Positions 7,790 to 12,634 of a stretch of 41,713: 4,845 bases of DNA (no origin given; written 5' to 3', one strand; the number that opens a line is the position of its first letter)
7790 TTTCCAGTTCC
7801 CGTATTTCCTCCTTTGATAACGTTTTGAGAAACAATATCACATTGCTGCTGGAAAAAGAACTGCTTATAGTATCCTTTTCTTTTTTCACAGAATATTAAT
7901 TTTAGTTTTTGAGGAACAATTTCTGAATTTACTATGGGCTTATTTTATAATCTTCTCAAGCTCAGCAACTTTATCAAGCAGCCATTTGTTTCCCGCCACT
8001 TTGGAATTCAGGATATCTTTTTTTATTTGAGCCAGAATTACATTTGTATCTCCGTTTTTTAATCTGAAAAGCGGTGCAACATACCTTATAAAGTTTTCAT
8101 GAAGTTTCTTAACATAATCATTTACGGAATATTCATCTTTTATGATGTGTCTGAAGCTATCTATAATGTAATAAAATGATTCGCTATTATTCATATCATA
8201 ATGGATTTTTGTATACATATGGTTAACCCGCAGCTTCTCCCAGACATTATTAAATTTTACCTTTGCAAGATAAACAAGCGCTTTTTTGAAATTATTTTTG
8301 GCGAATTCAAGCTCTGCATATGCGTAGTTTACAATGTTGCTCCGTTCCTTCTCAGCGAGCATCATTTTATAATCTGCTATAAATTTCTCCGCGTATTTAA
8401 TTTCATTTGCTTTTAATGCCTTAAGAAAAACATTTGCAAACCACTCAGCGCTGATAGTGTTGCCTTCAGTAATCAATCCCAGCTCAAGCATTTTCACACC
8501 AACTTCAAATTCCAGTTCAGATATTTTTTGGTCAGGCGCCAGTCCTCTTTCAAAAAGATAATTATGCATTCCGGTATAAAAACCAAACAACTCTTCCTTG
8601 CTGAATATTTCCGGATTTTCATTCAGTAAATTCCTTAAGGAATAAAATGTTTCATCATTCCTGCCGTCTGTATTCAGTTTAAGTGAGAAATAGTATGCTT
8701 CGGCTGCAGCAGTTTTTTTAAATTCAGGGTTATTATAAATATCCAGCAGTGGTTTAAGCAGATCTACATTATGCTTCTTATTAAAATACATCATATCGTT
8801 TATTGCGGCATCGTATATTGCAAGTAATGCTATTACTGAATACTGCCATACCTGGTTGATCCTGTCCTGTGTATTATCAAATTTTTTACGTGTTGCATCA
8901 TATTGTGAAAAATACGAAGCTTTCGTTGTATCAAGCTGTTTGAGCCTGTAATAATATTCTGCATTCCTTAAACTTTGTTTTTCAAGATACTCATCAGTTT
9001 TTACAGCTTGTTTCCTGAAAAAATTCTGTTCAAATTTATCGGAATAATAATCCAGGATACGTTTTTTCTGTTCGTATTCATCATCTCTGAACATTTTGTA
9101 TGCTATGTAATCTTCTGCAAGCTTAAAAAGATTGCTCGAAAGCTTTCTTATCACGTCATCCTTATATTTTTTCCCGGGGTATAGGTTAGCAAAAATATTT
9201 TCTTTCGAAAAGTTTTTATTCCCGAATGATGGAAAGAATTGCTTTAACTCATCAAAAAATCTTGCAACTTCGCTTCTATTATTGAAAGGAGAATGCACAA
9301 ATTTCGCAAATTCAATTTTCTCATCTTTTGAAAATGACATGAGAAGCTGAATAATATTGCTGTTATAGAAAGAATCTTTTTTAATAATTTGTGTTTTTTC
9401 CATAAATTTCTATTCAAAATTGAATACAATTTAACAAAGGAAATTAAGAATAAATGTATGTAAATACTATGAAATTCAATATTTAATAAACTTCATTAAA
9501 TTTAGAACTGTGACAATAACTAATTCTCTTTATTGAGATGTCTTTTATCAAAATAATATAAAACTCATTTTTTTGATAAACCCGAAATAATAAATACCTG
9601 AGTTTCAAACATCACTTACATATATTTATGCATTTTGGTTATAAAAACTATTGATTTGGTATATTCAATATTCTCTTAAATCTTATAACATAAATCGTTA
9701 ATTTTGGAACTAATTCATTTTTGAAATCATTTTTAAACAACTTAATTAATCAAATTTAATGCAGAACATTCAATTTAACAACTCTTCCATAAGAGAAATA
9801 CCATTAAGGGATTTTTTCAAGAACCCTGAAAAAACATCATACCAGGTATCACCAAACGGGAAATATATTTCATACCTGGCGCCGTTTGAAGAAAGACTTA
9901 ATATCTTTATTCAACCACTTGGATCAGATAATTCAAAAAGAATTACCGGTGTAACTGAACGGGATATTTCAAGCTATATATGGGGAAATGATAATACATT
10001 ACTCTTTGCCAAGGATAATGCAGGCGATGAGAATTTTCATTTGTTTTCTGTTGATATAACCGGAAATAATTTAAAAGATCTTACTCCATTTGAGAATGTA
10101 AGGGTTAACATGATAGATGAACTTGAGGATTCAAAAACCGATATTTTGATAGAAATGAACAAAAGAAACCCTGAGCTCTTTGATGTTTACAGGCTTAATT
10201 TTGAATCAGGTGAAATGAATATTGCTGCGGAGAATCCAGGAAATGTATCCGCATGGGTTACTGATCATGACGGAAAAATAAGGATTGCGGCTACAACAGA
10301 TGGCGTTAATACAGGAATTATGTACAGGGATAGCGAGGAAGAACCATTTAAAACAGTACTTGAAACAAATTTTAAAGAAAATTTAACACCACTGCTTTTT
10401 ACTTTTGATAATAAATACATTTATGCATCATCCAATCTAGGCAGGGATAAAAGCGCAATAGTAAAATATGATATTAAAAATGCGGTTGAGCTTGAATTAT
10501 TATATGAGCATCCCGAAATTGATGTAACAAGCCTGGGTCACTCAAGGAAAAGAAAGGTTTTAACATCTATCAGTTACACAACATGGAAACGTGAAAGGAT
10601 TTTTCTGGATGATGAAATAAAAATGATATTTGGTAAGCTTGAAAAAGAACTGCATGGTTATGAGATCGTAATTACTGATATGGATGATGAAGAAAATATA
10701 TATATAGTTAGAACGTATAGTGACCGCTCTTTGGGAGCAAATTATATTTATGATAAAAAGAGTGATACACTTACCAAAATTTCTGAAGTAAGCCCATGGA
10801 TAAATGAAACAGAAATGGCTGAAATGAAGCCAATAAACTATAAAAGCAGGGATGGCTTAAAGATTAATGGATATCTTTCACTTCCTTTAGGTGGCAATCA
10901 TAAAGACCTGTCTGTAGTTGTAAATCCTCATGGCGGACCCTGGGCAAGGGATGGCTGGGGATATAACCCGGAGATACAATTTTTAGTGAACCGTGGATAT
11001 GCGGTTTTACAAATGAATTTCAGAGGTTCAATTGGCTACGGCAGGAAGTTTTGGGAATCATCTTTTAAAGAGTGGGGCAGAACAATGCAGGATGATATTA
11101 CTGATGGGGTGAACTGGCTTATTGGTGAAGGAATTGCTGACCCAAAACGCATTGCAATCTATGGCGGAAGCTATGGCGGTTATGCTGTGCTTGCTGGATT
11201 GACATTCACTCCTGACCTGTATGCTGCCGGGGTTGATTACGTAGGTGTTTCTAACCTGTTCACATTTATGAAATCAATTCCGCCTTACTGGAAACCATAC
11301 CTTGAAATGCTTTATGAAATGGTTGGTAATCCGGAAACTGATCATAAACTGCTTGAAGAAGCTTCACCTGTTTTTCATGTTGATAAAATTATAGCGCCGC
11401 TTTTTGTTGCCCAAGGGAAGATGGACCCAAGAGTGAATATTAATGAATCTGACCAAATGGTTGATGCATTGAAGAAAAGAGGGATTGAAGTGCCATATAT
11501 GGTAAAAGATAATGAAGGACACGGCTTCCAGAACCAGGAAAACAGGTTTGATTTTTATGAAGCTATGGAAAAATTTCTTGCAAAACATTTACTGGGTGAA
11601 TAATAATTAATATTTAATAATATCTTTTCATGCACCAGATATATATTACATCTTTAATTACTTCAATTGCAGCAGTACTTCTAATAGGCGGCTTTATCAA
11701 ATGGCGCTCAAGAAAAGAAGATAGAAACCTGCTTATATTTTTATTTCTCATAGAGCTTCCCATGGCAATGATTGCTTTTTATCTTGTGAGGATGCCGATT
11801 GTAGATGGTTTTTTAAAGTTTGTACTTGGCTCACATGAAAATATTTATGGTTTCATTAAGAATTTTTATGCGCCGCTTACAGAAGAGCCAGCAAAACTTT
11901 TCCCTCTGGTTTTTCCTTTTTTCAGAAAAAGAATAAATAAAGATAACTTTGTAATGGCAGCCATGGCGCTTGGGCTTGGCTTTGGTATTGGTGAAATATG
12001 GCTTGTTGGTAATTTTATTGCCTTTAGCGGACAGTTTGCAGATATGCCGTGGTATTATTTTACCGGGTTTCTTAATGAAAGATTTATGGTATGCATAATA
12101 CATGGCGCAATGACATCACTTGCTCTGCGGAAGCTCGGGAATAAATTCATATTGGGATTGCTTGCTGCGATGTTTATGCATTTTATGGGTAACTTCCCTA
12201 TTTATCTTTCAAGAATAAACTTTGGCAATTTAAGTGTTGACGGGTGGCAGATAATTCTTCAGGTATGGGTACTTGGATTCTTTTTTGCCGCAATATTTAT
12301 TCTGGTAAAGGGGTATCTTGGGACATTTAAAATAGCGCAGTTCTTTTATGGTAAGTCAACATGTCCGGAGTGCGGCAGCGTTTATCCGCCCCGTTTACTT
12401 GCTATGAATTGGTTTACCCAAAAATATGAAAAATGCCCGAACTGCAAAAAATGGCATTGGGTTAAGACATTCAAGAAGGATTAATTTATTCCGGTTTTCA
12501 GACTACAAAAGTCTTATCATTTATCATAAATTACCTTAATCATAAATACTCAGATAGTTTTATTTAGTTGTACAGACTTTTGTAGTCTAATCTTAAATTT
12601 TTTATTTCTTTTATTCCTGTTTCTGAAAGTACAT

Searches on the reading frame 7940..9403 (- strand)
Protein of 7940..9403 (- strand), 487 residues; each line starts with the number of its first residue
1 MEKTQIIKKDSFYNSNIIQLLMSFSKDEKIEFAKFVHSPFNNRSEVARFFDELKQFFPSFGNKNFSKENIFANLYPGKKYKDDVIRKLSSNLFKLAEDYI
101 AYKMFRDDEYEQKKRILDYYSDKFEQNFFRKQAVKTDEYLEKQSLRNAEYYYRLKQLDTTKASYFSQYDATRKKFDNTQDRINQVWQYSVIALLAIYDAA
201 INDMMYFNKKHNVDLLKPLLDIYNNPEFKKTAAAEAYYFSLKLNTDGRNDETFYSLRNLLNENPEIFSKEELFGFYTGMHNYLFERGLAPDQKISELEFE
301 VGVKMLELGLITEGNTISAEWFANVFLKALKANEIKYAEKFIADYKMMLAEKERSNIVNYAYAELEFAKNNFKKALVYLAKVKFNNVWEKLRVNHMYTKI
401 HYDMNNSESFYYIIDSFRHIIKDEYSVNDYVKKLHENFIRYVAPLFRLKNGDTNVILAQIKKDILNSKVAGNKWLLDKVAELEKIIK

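Call 5: search_protein_families(library=pfam, proteins=[window:7940-9403:-], max_evalue=1)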
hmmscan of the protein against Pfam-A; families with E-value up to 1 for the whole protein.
window:7940-9403:- (487 aa): 1 family
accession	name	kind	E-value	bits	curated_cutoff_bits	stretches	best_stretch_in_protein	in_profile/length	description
PF24575.1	TPR_Slam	-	0.0051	17.6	35.2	0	323-377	16-68/104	Surface lipoprotein assembly modifier, N-terminal TPR repeats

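Call 6: search_protein_families(library=ncbifam, proteins=[window:7940-9403:-], max_evalue=1)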
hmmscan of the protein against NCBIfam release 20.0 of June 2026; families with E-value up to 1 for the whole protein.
window:7940-9403:- (487 aa): 0 families

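Call 86: search_protein_families(library=padloc, proteins=[window:7940-9403:-], max_evalue=0.1)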
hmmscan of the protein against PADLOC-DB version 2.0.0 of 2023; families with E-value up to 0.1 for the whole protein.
window:7940-9403:- (487 aa): 0 families

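Call 87: search_protein_families(library=phrogs, proteins=[window:7940-9403:-], max_evalue=0.1)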
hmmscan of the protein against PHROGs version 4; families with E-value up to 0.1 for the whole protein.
window:7940-9403:- (487 aa): 0 families

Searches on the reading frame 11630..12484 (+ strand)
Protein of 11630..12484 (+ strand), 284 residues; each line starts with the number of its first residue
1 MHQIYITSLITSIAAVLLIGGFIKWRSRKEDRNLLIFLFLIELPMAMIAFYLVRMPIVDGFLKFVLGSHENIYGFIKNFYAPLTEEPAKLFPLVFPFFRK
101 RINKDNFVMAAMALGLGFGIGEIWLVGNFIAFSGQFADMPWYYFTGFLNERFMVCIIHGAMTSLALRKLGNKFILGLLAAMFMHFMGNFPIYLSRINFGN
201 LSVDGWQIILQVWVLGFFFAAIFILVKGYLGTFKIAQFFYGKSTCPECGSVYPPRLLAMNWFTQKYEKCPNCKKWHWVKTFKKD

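Call 8: search_protein_families(library=pfam, proteins=[window:11630-12484:+], max_evalue=0.001)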
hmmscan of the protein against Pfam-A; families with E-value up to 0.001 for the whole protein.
window:11630-12484:+ (284 aa): 0 families

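Call 46: search_protein_families(library=pfam, proteins=[window:11630-12484:+], max_evalue=0.01)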
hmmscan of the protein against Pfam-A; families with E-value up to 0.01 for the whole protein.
window:11630-12484:+ (284 aa): 2 families
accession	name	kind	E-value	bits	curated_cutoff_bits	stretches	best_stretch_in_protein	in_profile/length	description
PF10086.14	YhfC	-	0.004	17.1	24.2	1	69-130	59-115/222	YhfC intramembrane metalloprotease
PF12172.15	zf-ChsH2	-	0.0074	16.5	23.2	0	244-255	13-25/37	ChsH2, rubredoxin-like zinc ribbon domain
